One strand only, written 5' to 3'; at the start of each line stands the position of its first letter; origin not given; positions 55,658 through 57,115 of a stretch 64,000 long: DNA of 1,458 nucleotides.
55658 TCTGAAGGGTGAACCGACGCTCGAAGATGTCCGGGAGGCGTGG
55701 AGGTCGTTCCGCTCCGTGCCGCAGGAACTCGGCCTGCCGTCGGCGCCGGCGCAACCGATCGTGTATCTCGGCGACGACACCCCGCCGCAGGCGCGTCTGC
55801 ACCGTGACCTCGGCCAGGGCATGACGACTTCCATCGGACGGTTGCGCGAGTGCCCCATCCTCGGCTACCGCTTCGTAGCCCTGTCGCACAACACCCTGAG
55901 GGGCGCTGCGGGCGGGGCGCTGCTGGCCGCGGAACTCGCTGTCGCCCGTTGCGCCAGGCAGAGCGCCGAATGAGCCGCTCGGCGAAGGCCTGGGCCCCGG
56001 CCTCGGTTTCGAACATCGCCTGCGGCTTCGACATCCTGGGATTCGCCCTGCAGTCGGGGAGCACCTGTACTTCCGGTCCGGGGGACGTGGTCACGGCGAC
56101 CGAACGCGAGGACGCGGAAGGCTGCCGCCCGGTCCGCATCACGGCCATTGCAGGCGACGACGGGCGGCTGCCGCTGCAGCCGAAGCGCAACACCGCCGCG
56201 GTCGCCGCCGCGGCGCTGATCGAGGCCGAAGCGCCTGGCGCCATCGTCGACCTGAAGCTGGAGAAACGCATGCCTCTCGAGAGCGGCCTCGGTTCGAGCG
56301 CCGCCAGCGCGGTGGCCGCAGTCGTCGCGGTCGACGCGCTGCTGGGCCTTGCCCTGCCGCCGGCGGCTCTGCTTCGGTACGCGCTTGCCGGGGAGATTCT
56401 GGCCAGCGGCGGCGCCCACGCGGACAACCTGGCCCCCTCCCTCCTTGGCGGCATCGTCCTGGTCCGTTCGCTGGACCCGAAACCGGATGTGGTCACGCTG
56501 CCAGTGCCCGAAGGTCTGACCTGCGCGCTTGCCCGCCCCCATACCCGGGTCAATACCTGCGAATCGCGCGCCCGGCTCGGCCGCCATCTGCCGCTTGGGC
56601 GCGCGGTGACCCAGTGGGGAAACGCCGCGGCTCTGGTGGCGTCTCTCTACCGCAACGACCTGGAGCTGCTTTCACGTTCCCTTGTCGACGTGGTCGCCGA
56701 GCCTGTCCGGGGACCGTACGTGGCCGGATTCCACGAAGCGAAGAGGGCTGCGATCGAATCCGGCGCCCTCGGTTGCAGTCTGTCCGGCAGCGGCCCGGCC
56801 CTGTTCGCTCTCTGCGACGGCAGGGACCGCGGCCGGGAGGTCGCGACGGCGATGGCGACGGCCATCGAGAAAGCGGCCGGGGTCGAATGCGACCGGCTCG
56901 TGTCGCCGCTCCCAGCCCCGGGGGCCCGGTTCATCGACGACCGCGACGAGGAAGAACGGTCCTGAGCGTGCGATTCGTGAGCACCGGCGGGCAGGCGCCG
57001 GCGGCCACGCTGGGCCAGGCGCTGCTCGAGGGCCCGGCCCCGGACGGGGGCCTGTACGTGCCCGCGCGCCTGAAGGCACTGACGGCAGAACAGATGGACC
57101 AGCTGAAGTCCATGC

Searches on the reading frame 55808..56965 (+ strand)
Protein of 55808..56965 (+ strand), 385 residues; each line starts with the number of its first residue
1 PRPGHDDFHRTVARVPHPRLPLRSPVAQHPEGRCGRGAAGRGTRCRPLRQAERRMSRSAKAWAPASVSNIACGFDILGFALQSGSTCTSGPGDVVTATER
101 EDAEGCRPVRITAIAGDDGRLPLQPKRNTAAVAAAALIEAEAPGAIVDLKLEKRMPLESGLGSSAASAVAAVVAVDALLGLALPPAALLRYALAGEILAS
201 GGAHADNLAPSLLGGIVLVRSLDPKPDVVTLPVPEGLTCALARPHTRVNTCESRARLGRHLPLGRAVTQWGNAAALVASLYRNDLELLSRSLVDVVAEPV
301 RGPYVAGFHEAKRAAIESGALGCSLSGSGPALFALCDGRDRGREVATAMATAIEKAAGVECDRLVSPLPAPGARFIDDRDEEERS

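Call 91: search_protein_families(library=pfam, proteins=[window:55808-56965:+], max_evalue=0.0001)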
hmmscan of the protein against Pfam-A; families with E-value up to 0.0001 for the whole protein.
window:55808-56965:+ (385 aa): 2 families
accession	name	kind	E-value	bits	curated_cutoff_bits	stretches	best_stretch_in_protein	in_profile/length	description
PF00288.32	GHMP_kinases_N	-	1.5e-14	54.4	22.3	1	133-215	5-87/87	GHMP kinases N terminal domain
PF08544.19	GHMP_kinases_C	-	6.3e-10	39.8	21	1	277-351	2-81/85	GHMP kinases C terminal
